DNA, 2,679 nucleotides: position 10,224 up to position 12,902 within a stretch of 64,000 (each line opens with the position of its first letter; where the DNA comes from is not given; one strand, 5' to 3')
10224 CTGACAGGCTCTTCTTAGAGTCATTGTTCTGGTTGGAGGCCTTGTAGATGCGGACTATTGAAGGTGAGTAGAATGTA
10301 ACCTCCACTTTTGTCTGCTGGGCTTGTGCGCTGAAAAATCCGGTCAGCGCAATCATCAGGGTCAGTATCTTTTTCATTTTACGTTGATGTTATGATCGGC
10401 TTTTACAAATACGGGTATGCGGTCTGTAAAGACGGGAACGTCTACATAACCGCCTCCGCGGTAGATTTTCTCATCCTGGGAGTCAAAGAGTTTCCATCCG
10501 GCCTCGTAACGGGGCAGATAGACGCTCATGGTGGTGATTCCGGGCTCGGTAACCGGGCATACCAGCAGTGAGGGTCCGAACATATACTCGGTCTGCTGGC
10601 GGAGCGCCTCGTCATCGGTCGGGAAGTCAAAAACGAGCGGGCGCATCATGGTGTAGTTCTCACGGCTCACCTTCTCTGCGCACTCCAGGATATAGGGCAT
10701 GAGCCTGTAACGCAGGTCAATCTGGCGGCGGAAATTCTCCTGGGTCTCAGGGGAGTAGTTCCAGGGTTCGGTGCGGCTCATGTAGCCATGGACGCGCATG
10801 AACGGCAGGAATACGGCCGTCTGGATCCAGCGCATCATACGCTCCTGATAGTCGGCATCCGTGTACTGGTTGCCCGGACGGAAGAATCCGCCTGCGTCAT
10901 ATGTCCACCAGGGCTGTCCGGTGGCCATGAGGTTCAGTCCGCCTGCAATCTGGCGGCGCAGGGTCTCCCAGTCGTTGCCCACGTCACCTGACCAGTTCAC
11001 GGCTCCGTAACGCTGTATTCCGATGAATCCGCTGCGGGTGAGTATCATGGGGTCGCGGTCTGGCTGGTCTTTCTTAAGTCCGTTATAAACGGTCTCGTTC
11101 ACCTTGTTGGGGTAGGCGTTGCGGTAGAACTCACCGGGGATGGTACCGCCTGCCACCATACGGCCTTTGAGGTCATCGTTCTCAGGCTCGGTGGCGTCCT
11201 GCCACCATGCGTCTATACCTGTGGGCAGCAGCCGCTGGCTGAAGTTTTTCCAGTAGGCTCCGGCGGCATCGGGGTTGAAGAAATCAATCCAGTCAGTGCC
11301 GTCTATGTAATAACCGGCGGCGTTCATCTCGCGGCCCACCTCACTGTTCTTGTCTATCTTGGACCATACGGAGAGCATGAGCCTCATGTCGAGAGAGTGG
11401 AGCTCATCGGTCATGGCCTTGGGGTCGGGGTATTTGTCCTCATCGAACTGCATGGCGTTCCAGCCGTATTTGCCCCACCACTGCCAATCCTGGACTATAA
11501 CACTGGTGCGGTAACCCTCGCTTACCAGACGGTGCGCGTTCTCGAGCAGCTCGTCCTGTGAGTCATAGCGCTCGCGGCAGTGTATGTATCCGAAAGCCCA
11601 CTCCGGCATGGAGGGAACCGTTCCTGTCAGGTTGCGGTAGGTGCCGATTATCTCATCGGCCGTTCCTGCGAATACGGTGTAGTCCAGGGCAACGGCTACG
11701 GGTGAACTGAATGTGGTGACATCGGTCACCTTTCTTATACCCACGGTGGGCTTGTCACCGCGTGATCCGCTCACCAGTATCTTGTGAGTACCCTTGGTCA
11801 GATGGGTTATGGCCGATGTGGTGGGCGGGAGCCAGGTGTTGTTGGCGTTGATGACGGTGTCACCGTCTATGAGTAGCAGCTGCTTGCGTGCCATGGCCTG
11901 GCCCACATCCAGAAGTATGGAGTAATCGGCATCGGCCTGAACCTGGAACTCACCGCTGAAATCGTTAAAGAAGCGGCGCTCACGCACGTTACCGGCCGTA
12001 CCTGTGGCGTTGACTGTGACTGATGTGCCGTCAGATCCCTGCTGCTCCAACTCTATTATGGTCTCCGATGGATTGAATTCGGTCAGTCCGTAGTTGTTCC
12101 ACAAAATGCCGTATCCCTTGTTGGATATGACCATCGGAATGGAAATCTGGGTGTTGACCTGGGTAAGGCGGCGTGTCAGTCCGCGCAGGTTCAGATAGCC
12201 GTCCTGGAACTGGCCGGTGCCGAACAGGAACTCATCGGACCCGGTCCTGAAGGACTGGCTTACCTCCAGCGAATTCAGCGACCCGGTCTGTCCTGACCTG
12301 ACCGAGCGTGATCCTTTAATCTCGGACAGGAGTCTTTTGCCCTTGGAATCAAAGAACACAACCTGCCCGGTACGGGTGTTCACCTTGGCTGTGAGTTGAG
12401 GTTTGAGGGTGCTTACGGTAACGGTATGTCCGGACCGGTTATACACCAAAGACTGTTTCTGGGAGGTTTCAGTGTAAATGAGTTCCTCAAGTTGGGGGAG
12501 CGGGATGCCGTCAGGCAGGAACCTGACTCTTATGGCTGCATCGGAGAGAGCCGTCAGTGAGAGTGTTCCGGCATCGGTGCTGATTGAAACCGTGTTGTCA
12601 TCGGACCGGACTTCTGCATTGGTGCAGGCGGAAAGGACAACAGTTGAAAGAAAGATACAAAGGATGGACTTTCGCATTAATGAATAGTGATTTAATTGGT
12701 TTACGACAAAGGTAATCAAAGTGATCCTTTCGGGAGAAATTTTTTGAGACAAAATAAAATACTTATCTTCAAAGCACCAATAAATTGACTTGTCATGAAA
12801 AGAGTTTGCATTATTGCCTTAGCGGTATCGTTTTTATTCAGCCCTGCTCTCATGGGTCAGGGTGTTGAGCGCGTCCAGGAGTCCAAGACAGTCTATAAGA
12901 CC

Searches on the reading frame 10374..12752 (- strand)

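Call 52: search_protein_families(library=pfam, proteins=[window:10374-12752:-], max_evalue=0.001)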
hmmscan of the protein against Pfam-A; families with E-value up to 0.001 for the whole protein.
window:10374-12752:- (792 aa): 3 families
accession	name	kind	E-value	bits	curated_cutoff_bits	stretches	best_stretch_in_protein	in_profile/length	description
PF01055.32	Glyco_hydro_31_2nd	-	6e-82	276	23.5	1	380-689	2-326/328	Glycosyl hydrolases family 31 TIM-barrel domain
PF21365.3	Glyco_hydro_31_3rd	-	5.8e-21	75.2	24.4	1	700-787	2-85/87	Glycosyl hydrolase family 31 C-terminal domain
PF13802.12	Gal_mutarotas_2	-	1.3e-10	42.3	27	1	63-226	1-183/184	Glycosyl hydrolase 31 N-terminal galactose mutarotase-like domain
